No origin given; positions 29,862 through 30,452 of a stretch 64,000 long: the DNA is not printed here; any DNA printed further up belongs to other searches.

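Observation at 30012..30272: Single antisense gene overlapping the 3' end of the patatin gene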

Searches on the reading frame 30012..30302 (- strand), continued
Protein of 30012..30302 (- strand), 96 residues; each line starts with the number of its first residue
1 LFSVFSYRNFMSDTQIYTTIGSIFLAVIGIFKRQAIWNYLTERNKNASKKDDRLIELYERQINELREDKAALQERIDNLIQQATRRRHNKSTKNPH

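Call 79: find_encoding_contigs(protein=P0059, flank=5000, max_places=2)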
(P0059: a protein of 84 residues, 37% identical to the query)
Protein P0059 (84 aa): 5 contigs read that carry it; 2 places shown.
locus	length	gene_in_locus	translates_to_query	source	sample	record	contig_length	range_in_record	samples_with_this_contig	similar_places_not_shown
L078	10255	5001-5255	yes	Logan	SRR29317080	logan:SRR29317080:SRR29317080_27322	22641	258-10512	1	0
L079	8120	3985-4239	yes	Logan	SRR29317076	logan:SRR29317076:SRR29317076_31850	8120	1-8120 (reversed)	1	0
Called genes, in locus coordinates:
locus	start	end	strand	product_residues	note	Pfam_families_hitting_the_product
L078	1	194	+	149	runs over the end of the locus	?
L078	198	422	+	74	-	-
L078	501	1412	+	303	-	PF12705:PDDEXK_1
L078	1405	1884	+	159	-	PF02557:VanY (weak), PF13539:Peptidase_M15_4 (weak)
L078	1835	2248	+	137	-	-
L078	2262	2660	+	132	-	-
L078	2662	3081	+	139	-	-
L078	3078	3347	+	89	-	-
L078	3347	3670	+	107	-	-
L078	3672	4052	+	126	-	-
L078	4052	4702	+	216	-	-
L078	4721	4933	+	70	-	-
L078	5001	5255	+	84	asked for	-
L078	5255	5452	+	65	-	-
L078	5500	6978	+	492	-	PF20706:GT4-conflict (weak), PF00534:Glycos_transf_1 (weak), PF13692:Glyco_trans_1_4 (weak)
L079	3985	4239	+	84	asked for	-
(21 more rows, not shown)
